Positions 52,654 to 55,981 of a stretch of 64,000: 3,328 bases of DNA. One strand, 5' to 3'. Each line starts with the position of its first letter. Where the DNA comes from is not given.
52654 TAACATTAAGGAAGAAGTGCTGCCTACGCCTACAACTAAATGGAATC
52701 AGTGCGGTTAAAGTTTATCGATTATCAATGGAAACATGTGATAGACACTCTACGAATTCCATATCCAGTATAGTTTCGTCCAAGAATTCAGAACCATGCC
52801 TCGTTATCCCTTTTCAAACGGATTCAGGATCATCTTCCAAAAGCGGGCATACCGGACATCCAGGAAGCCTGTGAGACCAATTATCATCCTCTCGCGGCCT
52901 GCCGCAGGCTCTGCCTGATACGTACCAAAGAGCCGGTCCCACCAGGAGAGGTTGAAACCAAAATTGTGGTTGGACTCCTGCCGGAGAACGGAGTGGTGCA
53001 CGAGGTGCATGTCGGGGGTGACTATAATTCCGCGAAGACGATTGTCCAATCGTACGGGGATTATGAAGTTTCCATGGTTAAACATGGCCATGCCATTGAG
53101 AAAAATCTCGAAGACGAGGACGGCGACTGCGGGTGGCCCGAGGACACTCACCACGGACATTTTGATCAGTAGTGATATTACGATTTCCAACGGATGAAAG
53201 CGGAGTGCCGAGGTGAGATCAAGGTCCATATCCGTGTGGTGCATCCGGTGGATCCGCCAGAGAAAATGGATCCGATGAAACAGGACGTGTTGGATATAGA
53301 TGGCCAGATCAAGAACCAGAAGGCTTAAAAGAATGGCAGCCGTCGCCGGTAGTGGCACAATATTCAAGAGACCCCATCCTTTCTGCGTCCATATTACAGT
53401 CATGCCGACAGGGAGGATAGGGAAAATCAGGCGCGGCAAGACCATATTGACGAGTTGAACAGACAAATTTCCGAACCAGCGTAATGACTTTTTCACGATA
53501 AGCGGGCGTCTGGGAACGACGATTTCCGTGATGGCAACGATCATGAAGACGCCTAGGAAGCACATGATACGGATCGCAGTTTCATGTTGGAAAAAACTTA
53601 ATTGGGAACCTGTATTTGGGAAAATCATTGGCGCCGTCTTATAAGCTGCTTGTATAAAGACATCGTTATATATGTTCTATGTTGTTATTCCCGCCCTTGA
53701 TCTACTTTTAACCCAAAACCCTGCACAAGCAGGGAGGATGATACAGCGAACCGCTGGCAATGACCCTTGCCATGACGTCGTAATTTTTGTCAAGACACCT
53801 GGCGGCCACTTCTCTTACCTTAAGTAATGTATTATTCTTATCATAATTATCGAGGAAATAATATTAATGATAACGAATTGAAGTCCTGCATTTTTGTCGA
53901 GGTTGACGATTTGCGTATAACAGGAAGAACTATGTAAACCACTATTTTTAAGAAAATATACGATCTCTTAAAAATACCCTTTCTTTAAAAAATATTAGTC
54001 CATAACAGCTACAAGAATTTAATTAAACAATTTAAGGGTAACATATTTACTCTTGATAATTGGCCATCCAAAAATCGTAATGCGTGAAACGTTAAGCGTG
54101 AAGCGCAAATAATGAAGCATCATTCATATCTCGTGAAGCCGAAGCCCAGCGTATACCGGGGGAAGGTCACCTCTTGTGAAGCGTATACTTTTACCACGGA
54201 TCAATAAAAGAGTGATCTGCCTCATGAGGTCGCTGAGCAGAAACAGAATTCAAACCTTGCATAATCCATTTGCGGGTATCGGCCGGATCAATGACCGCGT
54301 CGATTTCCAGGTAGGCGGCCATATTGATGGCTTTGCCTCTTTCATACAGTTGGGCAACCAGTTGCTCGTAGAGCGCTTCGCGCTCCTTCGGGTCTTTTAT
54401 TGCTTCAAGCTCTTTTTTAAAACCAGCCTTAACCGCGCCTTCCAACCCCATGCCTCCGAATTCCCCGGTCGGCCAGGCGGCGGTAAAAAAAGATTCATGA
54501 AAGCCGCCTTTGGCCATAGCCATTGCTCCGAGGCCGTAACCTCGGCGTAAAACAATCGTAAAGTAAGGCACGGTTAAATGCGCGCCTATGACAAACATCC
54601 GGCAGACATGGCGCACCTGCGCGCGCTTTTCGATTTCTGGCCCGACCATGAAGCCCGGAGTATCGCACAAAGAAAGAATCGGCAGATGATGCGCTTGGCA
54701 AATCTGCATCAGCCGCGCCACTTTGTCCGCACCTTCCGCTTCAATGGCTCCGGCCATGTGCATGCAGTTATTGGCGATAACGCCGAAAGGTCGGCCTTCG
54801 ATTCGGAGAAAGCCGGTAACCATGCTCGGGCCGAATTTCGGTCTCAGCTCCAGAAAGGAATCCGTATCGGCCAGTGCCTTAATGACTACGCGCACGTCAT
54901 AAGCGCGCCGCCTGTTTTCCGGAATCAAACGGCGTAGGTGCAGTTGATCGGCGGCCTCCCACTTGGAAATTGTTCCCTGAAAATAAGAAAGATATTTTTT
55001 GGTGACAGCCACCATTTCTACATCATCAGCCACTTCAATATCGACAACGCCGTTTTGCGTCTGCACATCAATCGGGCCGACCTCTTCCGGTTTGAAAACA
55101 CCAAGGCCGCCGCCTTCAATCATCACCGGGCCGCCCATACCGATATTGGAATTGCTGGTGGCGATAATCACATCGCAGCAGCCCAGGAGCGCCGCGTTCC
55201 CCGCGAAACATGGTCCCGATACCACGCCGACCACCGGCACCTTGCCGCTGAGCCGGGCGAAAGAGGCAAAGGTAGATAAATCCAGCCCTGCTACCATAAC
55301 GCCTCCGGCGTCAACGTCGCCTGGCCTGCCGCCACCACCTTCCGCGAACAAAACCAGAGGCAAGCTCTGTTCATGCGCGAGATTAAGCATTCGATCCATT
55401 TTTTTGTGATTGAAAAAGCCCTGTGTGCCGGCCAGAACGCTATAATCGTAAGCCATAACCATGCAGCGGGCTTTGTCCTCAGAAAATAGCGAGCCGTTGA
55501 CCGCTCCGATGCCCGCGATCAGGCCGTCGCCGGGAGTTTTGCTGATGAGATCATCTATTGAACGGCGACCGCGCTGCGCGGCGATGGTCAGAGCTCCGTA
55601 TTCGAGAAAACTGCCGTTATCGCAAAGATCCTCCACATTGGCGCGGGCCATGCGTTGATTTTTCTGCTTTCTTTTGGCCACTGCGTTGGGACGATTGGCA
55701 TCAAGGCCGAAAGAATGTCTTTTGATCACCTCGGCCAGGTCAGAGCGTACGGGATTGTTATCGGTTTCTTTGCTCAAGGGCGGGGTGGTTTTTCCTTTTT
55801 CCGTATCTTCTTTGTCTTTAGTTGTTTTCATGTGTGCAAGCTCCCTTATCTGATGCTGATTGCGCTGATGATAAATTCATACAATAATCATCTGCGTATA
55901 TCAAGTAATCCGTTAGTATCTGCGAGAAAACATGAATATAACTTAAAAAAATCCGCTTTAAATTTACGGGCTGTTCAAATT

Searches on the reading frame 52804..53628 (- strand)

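Call 71: search_protein_families(library=pfam, proteins=[window:52804-53628:-], max_evalue=0.0001)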
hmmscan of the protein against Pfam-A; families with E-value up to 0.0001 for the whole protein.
window:52804-53628:- (274 aa): 1 family
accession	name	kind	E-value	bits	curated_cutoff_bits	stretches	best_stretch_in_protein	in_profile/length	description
PF04116.19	FA_hydroxylase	-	2.4e-26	93.2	31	1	100-236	2-132/132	Fatty acid hydroxylase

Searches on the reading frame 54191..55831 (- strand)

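Call 92: search_protein_families(library=pfam, proteins=[window:54191-55831:-], max_evalue=0.00001)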
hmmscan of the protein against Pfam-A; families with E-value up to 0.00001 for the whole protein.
window:54191-55831:- (546 aa): 2 families
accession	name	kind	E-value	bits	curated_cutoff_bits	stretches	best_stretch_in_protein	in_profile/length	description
PF01039.27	Carboxyl_trans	-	2.5e-75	254.4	22.3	1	55-528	3-476/493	Carboxyl transferase domain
PF03255.19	ACCA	-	5.4e-13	49.2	23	1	336-442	93-207/310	Acetyl co-enzyme A carboxylase carboxyltransferase-like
